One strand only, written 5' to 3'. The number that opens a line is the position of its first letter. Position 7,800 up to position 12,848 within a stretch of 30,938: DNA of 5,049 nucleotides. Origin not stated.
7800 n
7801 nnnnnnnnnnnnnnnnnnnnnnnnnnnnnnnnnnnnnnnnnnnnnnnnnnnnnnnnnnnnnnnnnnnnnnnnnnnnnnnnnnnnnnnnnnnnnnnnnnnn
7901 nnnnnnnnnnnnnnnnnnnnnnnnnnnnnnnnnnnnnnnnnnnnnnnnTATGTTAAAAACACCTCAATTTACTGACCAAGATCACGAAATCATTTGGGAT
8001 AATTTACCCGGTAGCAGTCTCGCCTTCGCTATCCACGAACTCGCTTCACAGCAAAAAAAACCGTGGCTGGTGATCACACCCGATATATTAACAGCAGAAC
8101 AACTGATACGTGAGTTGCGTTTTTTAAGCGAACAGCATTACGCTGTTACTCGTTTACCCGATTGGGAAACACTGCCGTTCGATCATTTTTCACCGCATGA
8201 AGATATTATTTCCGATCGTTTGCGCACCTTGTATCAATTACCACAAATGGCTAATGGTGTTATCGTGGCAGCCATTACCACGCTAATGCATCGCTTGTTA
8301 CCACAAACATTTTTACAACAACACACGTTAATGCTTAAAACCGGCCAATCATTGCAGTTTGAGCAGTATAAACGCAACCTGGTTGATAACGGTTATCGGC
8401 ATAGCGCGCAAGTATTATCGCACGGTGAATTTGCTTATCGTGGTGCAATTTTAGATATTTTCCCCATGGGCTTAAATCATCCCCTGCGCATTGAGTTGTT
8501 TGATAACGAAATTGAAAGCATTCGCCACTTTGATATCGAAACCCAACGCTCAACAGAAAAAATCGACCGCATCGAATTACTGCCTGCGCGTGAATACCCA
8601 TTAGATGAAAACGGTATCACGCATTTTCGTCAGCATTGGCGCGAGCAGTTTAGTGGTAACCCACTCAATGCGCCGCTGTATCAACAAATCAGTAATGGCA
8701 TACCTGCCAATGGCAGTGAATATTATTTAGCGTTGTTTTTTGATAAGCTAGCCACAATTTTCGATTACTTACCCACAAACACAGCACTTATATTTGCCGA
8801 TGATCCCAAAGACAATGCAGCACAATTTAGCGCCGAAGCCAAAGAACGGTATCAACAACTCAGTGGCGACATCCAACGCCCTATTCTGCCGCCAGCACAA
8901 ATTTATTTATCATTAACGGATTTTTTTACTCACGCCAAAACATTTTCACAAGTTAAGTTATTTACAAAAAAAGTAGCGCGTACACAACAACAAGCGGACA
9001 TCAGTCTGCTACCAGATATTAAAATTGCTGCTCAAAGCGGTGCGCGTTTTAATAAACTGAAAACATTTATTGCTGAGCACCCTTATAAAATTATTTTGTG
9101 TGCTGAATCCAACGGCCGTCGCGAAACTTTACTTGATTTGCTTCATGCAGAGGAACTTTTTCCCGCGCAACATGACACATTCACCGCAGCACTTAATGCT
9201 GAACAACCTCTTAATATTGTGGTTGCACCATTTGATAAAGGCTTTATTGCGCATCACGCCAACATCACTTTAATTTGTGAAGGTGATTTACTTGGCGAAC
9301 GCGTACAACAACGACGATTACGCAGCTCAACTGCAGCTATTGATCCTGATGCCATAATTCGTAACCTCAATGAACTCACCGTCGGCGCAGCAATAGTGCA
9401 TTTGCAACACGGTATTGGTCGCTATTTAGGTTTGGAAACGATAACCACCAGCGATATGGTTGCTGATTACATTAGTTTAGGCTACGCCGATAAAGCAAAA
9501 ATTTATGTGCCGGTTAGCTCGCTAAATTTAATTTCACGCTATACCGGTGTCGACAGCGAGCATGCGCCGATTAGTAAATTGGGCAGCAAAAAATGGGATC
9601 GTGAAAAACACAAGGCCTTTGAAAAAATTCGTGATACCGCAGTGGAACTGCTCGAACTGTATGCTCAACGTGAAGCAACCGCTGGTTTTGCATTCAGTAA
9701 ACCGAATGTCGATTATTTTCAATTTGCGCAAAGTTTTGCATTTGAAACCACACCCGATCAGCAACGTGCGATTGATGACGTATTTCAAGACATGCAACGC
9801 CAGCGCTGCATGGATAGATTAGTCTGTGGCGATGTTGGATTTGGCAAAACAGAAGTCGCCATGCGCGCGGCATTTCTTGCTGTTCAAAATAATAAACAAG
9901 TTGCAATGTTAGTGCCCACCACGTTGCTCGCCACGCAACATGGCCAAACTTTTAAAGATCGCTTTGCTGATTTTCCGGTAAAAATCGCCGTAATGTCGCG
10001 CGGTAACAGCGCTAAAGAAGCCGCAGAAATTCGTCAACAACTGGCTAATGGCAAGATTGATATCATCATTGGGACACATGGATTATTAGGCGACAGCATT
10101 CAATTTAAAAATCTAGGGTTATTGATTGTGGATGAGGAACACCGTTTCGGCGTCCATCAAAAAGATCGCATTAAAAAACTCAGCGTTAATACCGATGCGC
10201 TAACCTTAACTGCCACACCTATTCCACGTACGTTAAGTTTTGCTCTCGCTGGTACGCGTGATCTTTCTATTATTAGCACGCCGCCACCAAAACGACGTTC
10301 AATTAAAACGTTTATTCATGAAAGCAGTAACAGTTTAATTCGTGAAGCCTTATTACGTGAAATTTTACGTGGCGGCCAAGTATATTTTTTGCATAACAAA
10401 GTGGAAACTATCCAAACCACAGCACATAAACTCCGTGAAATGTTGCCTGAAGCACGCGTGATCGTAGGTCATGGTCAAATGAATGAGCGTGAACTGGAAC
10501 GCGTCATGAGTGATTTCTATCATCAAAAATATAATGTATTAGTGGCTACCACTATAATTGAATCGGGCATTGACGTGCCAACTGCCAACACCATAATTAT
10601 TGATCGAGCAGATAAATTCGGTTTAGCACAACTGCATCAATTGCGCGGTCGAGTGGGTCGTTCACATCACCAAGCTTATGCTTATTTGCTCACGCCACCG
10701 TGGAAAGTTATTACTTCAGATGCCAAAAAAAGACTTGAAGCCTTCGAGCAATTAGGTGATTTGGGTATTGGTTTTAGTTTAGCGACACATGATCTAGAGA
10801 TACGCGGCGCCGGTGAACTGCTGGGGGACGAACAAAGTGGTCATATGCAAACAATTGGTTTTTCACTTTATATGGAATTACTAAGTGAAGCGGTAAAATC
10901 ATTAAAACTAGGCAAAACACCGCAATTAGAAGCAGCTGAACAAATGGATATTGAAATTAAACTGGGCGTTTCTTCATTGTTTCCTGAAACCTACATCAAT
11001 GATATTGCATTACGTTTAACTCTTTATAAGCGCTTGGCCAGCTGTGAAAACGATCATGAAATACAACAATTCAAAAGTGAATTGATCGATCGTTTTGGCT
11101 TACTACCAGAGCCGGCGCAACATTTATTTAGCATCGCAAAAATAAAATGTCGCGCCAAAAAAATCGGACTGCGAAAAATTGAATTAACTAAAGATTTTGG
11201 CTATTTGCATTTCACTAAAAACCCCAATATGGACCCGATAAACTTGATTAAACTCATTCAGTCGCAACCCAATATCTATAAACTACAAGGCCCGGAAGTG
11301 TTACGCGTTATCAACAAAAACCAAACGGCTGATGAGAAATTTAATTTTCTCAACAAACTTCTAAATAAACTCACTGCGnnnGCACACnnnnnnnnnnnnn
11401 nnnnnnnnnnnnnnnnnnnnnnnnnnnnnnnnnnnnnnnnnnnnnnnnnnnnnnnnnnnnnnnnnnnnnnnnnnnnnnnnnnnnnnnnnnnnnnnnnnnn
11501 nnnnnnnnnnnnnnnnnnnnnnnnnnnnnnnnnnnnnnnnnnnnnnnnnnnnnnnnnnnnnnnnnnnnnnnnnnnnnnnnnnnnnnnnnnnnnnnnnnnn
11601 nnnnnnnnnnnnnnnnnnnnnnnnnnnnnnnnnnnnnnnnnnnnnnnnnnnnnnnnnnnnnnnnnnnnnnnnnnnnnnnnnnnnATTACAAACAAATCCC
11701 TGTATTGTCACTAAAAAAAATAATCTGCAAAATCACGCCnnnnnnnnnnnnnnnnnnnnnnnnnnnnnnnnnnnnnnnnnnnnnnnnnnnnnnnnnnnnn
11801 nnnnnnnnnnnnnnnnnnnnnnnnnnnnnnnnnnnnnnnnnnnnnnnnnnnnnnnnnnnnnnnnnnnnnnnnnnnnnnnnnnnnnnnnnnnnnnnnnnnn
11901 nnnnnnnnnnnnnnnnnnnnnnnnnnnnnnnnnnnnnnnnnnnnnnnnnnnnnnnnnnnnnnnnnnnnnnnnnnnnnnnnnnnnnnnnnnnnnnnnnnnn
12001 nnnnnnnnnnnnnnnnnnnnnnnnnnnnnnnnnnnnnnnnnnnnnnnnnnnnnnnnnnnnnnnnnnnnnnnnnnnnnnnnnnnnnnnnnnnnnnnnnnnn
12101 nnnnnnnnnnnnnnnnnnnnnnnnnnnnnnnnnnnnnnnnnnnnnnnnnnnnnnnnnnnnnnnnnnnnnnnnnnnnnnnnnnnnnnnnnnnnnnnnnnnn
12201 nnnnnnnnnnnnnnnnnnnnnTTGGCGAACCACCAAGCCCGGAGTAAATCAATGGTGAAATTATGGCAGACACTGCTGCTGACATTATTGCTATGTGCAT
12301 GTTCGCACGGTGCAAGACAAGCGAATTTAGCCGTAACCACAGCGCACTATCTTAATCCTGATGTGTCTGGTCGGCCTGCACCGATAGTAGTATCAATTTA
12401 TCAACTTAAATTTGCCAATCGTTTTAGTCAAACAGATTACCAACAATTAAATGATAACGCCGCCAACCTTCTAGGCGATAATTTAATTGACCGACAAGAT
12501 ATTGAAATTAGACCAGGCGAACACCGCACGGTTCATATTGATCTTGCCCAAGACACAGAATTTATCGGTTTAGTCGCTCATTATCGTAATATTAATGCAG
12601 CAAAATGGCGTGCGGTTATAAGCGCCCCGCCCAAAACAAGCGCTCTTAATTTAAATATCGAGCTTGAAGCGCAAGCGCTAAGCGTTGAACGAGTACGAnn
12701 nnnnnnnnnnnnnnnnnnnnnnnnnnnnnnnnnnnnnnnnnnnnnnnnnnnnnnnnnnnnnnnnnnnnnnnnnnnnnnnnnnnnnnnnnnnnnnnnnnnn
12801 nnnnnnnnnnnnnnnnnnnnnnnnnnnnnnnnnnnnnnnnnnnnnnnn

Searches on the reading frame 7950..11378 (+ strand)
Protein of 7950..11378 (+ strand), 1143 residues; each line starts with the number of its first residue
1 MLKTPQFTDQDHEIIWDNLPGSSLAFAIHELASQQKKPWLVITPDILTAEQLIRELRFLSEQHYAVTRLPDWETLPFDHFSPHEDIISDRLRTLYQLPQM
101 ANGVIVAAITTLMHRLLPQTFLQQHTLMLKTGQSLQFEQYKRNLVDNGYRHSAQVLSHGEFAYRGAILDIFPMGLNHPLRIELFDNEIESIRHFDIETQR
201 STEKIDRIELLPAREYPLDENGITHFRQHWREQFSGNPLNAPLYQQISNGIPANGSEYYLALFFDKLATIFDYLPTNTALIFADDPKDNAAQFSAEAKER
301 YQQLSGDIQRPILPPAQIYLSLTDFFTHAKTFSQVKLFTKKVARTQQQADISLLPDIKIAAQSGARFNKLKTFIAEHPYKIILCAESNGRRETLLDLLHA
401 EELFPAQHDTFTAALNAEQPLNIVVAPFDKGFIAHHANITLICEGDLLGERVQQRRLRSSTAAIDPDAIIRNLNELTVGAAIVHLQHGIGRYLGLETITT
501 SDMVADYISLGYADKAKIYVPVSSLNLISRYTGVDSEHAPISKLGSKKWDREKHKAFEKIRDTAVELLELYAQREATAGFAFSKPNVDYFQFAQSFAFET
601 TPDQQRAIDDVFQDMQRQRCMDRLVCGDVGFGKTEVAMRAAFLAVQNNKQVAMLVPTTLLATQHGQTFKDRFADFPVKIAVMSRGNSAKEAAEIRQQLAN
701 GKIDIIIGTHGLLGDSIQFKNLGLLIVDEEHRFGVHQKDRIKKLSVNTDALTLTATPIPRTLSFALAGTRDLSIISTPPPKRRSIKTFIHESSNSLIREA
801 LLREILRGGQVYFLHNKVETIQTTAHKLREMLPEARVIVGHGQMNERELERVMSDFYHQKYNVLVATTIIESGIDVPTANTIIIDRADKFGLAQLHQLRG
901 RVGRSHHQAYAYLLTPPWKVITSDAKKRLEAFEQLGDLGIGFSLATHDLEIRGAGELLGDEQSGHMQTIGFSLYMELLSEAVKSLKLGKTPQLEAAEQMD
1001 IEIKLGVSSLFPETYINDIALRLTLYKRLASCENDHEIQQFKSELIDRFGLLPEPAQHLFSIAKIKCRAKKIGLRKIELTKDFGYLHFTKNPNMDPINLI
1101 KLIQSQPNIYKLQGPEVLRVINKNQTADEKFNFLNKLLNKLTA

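Call 6: search_protein_families(library=pfam, proteins=[window:7950-11378:+], max_evalue=0.001)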
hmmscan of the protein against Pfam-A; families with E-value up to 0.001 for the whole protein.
window:7950-11378:+ (1143 aa): 8 families
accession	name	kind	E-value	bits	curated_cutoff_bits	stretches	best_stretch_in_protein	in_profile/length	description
PF17757.6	UvrB_inter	-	8.4e-28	96.8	22.9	1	127-216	1-91/91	UvrB interaction domain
PF03461.20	TRCF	-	2e-27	95.8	25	1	1006-1096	2-92/95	TRCF domain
PF00270.35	DEAD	-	3.3e-27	95.7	26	1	601-761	1-163/167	DEAD/DEAH box helicase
PF00271.37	Helicase_C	-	4.9e-22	78.7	23.5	1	801-905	5-109/110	Helicase conserved C-terminal domain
PF21132.2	MFD_D3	-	4.4e-20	71.9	21.8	1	373-447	1-73/73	MFD, D3 domain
PF02559.22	CarD_TRCF_RID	-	1.7e-16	60.5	23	1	476-531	1-56/57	CarD-like/TRCF RID domain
PF04851.21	ResIII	-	1.7e-13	51.2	22.5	1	599-757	3-162/164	Type III restriction enzyme, res subunit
PF22590.2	Cas3-like_C_2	-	1e-06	29.4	27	1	808-906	2-105/106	CRISPR-associated nuclease/helicase Cas3, C-terminal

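Call 33: find_homologous_proteins(query=window:7950-11378:+, max_evalue=1e-50)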
Query window:7950-11378:+ (1143 aa): 7801 proteins with E <= 1e-50 among 8000 candidates; the best 120 are listed.
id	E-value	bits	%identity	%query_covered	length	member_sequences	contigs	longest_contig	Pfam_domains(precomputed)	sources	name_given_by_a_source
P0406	0.0e+0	2586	100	100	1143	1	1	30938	PF21132.3,PF02559.23,PF00270.36,PF17757.7,PF03461.21,PF00271.38,PF22590.3,PF04851.22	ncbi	-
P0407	0.0e+0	1710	64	100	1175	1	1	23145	PF21132.3,PF02559.23,PF00270.36,PF17757.7,PF03461.21,PF00271.38,PF04851.22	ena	-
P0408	0.0e+0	1572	-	-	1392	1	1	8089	PF21132.3,PF02559.23,PF00270.36,PF17757.7,PF16203.12,PF03461.21,PF00271.38,PF04851.22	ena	-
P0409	0.0e+0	1445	57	99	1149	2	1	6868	PF21132.3,PF02559.23,PF00270.36,PF17757.7,PF03461.21,PF00271.38,PF04851.22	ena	-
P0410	0.0e+0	1433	57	100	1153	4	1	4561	PF21132.3,PF02559.23,PF00270.36,PF17757.7,PF03461.21,PF00271.38,PF22590.3,PF04851.22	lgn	-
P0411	0.0e+0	1428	57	100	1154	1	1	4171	PF21132.3,PF02559.23,PF00270.36,PF17757.7,PF03461.21,PF00271.38,PF04851.22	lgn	-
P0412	0.0e+0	1418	56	100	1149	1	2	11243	PF21132.3,PF02559.23,PF00270.36,PF17757.7,PF03461.21,PF00271.38,PF04851.22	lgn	-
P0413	0.0e+0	1415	56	100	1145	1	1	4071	PF21132.3,PF02559.23,PF00270.36,PF17757.7,PF03461.21,PF00271.38,PF04851.22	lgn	-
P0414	0.0e+0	1405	56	100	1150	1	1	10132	PF21132.3,PF02559.23,PF00270.36,PF17757.7,PF03461.21,PF00271.38,PF04851.22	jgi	-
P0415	0.0e+0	1404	55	100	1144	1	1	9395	PF21132.3,PF02559.23,PF00270.36,PF17757.7,PF03461.21,PF00271.38,PF04851.22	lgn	-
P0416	0.0e+0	1403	56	100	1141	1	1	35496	PF21132.3,PF02559.23,PF00270.36,PF17757.7,PF03461.21,PF00271.38,PF04851.22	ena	-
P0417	0.0e+0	1399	55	100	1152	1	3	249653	PF21132.3,PF02559.23,PF00270.36,PF17757.7,PF03461.21,PF00271.38,PF04851.22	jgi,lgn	-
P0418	0.0e+0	1398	56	100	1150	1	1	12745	PF21132.3,PF02559.23,PF00270.36,PF17757.7,PF03461.21,PF00271.38,PF04851.22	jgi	-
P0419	0.0e+0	1391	55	98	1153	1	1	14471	PF21132.3,PF02559.23,PF00270.36,PF17757.7,PF03461.21,PF00271.38,PF04851.22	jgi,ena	-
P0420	0.0e+0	1390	54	99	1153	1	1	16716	PF21132.3,PF02559.23,PF00270.36,PF17757.7,PF03461.21,PF00271.38,PF04851.22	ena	-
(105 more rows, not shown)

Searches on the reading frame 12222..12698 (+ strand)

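Call 5: search_protein_families(library=pfam, proteins=[window:12222-12698:+], max_evalue=0.001)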
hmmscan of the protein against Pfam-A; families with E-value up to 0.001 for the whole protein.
window:12222-12698:+ (159 aa): 1 family
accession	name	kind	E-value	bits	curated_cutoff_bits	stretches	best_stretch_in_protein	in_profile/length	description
PF12790.13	T6SS-SciN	-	2.2e-35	121.5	27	1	33-151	2-120/120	Type VI secretion lipoprotein, VasD, EvfM, TssJ, VC_A0113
